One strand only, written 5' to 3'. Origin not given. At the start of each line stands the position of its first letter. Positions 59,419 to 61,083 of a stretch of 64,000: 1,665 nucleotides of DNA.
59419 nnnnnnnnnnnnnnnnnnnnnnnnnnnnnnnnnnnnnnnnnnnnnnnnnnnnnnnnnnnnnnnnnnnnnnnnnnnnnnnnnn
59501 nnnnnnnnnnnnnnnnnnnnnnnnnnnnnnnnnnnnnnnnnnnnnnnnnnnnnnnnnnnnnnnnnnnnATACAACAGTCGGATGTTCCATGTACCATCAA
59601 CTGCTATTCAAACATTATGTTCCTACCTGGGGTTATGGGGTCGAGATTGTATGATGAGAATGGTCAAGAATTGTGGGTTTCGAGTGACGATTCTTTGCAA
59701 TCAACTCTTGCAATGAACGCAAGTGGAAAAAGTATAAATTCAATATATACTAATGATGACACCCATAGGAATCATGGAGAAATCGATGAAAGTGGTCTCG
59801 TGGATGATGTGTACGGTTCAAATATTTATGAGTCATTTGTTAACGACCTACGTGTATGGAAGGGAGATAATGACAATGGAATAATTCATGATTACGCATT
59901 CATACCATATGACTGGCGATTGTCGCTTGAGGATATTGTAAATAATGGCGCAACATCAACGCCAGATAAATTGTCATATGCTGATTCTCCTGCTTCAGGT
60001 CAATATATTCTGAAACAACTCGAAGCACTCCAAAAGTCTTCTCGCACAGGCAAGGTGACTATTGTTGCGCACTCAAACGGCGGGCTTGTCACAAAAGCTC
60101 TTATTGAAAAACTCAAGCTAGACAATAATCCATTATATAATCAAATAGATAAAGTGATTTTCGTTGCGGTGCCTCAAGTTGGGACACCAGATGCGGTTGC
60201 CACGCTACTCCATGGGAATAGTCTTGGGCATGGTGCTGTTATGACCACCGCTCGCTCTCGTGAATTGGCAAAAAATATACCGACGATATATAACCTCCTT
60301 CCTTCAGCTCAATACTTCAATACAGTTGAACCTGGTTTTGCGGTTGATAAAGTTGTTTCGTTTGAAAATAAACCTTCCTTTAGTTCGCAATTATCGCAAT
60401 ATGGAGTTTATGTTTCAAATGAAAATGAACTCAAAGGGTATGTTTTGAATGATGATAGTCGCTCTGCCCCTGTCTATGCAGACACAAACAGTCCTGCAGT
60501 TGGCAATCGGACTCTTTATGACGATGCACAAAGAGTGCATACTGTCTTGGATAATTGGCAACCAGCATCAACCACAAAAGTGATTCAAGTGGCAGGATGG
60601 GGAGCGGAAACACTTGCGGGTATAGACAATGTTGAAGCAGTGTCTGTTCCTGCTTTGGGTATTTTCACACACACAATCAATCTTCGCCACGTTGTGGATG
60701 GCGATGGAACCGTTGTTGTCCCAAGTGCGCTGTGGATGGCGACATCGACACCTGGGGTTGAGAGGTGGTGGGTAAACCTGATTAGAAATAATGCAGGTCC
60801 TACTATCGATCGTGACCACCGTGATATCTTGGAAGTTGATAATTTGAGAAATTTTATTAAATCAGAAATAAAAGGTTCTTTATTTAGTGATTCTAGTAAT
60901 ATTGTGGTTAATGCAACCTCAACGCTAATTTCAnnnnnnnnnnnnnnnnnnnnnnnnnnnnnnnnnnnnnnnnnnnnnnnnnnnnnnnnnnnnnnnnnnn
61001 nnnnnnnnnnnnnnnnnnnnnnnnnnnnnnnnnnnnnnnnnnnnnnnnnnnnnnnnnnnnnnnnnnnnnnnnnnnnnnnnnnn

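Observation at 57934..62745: Giant surface protein with duplicated Gly-rich beta-helix-like modules and an embedded lipase-like alpha/beta-hydrolase domain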

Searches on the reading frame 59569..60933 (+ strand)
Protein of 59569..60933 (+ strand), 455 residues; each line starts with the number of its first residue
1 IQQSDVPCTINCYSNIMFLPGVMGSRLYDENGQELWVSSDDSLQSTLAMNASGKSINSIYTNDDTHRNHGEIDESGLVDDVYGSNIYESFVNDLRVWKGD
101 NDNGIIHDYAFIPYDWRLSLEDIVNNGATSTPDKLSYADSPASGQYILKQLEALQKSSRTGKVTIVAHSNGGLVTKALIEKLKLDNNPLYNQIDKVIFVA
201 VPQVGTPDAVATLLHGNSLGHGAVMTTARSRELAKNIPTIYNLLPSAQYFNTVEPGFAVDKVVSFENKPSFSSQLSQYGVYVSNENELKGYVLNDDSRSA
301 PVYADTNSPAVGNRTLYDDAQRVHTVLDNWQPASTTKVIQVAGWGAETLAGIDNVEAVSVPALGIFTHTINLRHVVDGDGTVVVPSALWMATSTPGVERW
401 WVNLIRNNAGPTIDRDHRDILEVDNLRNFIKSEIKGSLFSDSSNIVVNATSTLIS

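Call 32: find_related_loci(query=window:59569-60933:+, collection=genome_contigs, flank=6000)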
Query window:59569-60933:+ (455 aa) in genome_contigs; peptide patterns used: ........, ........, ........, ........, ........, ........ (x = any residue, [..] = any of these).
48 stretches matched a pattern; 5 encode a relative of the query (tblastn E <= 1e-3); 4 distinct loci.
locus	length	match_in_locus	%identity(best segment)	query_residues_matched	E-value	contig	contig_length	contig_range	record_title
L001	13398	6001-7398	47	3-449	4e-127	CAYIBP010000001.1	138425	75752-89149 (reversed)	MAG TPA_asm: uncultured Candidatus Saccharibacteria bacterium isolate ERP119705_co1_115 genome assembly, contig: NODE_36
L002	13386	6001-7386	50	8-434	7e-127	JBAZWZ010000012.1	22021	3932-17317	MAG: Candidatus Paceibacterota bacterium isolate SO_2017_GW1_44 NODE_9313_length_22021_cov_4.226089_OW334_2017, whole ge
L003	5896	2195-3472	47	7-435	7e-120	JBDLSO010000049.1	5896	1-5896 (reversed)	MAG: Candidatus Parcubacteria bacterium isolate king_2019_sw_WHONDRS-S19S_0016_AN_bin.2 scaffold_000335, whole genome sh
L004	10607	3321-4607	35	13-441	6e-70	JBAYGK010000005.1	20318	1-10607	MAG: Candidatus Paceibacterota bacterium isolate SO_2016_GW1_123 scaffold04554_OW334_2016, whole genome shotgun sequence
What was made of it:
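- Tried and rejected: It returned only 4 loci (call 32), so no systematic taxonomic distribution was obtained.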

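Call 69: search_protein_representatives(protein=window:59569-60933:+)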
Query: 455 residues. Proteins with E-value up to 0.001 (for the whole library): 2734; up to 1e-10: 1901; up to 1e-30: 1364. The best 150 are listed.
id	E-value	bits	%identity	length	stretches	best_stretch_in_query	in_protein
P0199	4.2e-168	576.2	59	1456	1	5-455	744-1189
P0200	5.9e-168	575.7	61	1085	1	6-455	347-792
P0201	2.1e-162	557.4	63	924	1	13-455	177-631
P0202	2.5e-160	550.6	60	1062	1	7-453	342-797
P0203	2.7e-159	547.2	58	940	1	4-455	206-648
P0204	1.8e-158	544.5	61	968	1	5-454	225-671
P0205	8.5e-157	538.9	59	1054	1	8-455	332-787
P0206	1.0e-156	538.7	60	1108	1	6-454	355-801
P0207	1.2e-156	538.4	60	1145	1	10-455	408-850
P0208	2.0e-153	527.8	57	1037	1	7-455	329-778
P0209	7.3e-153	526.0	58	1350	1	4-455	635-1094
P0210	1.5e-149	515.0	59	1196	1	7-455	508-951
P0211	1.9e-146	504.8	57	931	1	6-455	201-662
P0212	2.3e-146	504.5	54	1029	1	7-447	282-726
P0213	2.7e-146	504.3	56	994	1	7-455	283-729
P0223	3.0e-122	425.1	50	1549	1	10-447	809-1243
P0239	4.5e-101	355.3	48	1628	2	9-440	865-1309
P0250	3.2e-88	312.9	43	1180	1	3-436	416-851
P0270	1.6e-81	290.8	42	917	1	3-445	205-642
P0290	8.4e-78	278.6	44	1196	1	7-435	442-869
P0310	1.1e-75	271.7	46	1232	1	5-434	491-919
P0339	2.6e-73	263.8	42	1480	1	5-437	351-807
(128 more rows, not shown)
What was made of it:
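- All of the best 150 are multi-domain proteins with the hydrolase internal (call 69).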

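Call 73: list_cluster_members(proteins=[P0199, P0203, P0209, P0223, P0239, P0250, P0270, P0290, P0310, P0339])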
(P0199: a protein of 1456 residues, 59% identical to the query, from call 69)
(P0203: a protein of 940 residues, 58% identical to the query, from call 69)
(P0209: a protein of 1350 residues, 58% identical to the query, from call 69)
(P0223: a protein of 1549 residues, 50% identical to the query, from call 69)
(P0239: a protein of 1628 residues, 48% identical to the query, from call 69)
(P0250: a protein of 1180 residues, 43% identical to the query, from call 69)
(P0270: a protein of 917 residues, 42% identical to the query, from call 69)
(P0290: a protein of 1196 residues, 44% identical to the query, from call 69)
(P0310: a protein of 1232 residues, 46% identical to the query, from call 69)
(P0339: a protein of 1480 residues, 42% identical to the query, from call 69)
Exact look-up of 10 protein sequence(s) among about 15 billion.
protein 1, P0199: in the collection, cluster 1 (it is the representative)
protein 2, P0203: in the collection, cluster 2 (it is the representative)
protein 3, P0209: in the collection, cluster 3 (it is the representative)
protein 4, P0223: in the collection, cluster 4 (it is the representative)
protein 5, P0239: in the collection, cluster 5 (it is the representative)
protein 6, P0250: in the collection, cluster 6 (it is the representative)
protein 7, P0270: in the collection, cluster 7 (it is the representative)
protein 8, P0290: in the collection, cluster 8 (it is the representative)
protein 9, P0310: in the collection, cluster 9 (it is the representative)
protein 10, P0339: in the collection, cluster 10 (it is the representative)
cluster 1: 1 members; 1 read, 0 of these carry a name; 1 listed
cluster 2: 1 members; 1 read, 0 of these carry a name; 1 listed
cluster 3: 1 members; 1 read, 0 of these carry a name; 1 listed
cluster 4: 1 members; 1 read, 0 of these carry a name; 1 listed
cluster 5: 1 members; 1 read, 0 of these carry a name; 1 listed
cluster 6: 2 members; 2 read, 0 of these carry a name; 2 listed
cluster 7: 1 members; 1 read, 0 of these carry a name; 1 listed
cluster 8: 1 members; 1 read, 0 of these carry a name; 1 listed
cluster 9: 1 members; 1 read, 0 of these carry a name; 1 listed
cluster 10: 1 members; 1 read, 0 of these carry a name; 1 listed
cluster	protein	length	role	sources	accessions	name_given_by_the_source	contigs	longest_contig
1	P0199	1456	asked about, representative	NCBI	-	-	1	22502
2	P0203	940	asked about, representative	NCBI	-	-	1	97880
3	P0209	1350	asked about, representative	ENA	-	-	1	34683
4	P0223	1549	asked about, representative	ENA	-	-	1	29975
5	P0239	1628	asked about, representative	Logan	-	-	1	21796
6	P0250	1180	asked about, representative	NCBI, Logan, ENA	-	-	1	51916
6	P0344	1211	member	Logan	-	-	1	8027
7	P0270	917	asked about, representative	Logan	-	-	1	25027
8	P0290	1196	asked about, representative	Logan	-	-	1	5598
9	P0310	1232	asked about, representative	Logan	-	-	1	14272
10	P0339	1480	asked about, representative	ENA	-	-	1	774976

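Call 74: search_protein_families(library=pfam, proteins=[P0203, P0209, P0223, P0250, P0270, P0290, P0310, P0339], max_evalue=0.001)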
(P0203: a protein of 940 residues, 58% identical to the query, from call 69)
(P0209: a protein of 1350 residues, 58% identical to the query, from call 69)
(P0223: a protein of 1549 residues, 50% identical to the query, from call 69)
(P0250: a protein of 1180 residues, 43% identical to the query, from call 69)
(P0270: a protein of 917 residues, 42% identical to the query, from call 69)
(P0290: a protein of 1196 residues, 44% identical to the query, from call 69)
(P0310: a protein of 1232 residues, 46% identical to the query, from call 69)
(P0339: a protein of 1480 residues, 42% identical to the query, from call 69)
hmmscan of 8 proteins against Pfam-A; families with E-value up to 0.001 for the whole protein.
P0203 (940 aa): 4 families
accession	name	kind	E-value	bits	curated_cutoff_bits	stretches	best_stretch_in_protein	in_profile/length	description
PF02450.21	LCAT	-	1.2e-14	54.8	21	1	281-551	67-321/392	Lecithin:cholesterol acyltransferase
PF24096.1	DUF7379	-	3e-07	31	33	1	343-401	59-116/191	Domain of unknown function (DUF7379)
PF05990.18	DUF900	-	3.7e-05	23.7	20.5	1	329-396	68-135/232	Alpha/beta hydrolase of unknown function (DUF900)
PF05057.20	DUF676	-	0.00018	21.5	20.3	1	346-411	68-133/217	Putative serine esterase (DUF676)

P0209 (1350 aa): 6 families
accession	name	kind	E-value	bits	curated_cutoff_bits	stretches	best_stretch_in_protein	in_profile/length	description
PF13229.12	Beta_helix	-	5.1e-16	59.1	25.9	2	442-580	2-143/158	Right handed beta helix region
PF02450.21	LCAT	-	1.1e-12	48.3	21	1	754-1001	89-321/392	Lecithin:cholesterol acyltransferase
PF24096.1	DUF7379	-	2.3e-08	34.7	33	1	791-851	57-116/191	Domain of unknown function (DUF7379)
PF05048.19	NosD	-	1.5e-07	31.6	23.6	1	435-574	33-167/212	Periplasmic copper-binding protein (NosD)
PF05990.18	DUF900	-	5.7e-05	23.1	20.5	1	782-844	71-134/232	Alpha/beta hydrolase of unknown function (DUF900)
PF05057.20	DUF676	-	0.00012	22.1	20.3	1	796-849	68-127/217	Putative serine esterase (DUF676)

P0223 (1549 aa): 5 families
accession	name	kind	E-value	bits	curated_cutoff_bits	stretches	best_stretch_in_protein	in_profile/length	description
PF02450.21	LCAT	-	9.6e-11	42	21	1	886-1086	68-238/392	Lecithin:cholesterol acyltransferase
PF24096.1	DUF7379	-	2.9e-07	31.1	33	1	947-1006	58-116/191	Domain of unknown function (DUF7379)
PF07819.20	PGAP1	-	0.00022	21.5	24.3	1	941-1006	71-133/233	PGAP1-like alpha/beta domain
PF05057.20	DUF676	-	0.0004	20.4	20.3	1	946-1005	66-128/217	Putative serine esterase (DUF676)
PF05990.18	DUF900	-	0.00061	19.8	20.5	0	940-999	74-134/232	Alpha/beta hydrolase of unknown function (DUF900)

P0250 (1180 aa): 4 families
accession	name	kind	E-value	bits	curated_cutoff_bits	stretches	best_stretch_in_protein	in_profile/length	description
PF00932.25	LTD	-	7.1e-16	59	34.3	1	23-136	4-107/109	Lamin Tail Domain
PF02450.21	LCAT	-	1.9e-11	44.2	21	1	494-801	69-354/392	Lecithin:cholesterol acyltransferase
PF24096.1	DUF7379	-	2.5e-05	24.7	33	1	557-614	60-116/191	Domain of unknown function (DUF7379)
PF05057.20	DUF676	-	0.00027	20.9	20.3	1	557-603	65-116/217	Putative serine esterase (DUF676)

P0270 (917 aa): 2 families
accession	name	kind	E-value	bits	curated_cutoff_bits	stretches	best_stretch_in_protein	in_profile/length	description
PF02450.21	LCAT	-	4.3e-15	56.3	21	1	278-582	68-356/392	Lecithin:cholesterol acyltransferase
PF24096.1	DUF7379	-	8.8e-06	26.2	33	1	338-394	57-118/191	Domain of unknown function (DUF7379)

P0290 (1196 aa): 3 families
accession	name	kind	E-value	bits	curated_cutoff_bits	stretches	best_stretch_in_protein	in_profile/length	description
PF02450.21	LCAT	-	1.4e-13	51.3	21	1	539-816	89-358/392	Lecithin:cholesterol acyltransferase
PF16403.11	Bact_surface_Ig-like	-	1.5e-13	51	27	1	194-266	1-71/71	Bacterial surface protein, Ig-like domain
PF24096.1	DUF7379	-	2.5e-05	24.7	33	1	579-631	60-116/191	Domain of unknown function (DUF7379)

P0310 (1232 aa): 2 families
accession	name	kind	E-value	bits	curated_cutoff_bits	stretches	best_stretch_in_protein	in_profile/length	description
PF02450.21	LCAT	-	3.8e-18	66.3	21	1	556-881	56-362/392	Lecithin:cholesterol acyltransferase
PF24096.1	DUF7379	-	3.8e-06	27.4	33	1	625-682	59-118/191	Domain of unknown function (DUF7379)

P0339 (1480 aa): 4 families
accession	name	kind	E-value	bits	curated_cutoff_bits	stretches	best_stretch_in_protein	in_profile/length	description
PF13620.12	CarboxypepD_reg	-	1.4e-07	32.2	32.3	1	1299-1369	2-70/82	Carboxypeptidase regulatory-like domain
PF24096.1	DUF7379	-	3.7e-07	30.7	33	1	483-544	56-116/191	Domain of unknown function (DUF7379)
PF05990.18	DUF900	-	0.00013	22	20.5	1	487-537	83-134/232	Alpha/beta hydrolase of unknown function (DUF900)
PF17210.9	SdrD_B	-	0.00018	22.1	29.7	1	1311-1359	22-68/112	SdrD B-like domain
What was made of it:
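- On LCAT-like family (Pfam PF02450; LCAT/LPLA2/PDAT): Relatives match up to profile positions 56-362 of 392 (call 74).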

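Call 76: find_encoding_contigs(protein=P0203, flank=5000, max_places=1)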
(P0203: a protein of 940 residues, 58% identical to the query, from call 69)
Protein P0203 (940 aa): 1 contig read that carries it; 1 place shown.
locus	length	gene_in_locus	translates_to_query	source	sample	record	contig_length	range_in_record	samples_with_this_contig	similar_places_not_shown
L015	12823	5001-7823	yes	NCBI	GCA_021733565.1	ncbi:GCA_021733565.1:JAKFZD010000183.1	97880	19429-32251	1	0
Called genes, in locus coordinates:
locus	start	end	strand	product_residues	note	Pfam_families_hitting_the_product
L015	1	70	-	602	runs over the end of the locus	PF00009:GTP_EFTU, PF01926:MMR_HSR1 (weak), PF22042:EF-G_D2, PF03144:GTP_EFTU_D2, PF00679:EFG_C, PF21018:BipA_C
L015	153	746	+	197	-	PF09335:VTT_dom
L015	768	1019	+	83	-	-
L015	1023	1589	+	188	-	PF14470:bPH_3 (faint), PF03703:bPH_2 (weak)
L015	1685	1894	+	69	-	PF04070:DUF378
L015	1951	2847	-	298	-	PF02557:VanY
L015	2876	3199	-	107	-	PF11009:BrxC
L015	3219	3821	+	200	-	PF09335:VTT_dom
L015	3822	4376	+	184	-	PF00398:RrnaAD (weak), PF05175:MTS (weak), PF08242:Methyltransf_12 (weak)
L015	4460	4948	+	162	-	-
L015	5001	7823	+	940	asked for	PF02450:LCAT, PF24096:DUF7379 (weak)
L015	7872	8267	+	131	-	-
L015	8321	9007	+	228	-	PF01553:Acyltransferase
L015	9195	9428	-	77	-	-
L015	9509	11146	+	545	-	-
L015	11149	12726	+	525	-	PF16927:HisKA_7TM, PF02518:HATPase_c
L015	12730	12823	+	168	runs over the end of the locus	PF00293:NUDIX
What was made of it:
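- In one locus the pair is followed by a PlsC-type acyltransferase and preceded by two DedA/VTT genes (call 76). A PlsC-type acyltransferase lies next to the pair in L015 (call 76).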

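Call 77: find_encoding_contigs(protein=P0339, flank=5000, max_places=1)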
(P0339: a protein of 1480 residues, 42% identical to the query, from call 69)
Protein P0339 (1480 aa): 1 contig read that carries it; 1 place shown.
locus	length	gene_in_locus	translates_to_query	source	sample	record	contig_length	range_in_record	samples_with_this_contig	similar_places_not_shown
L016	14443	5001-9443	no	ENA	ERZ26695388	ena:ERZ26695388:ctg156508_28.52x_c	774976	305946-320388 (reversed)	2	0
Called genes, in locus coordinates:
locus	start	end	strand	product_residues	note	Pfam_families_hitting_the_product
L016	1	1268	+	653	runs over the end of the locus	PF08206:OB_RNB (faint), PF17849:OB_Dis3 (weak), PF17876:CSD2, PF00773:RNB, PF00575:S1 (weak)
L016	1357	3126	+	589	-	PF05970:PIF1, PF13245:AAA_19, PF13401:AAA_22 (weak), PF13604:AAA_30, PF14493:HTH_40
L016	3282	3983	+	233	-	-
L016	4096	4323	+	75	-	-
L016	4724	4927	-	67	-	-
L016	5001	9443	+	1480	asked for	PF24096:DUF7379 (weak), PF13620:CarboxypepD_reg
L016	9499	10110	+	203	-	-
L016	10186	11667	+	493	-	PF01225:Mur_ligase, PF08245:Mur_ligase_M, PF02875:Mur_ligase_C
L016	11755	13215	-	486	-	PF08245:Mur_ligase_M, PF02875:Mur_ligase_C (weak)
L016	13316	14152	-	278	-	PF05697:Trigger_N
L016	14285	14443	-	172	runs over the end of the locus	PF00719:Pyrophosphatase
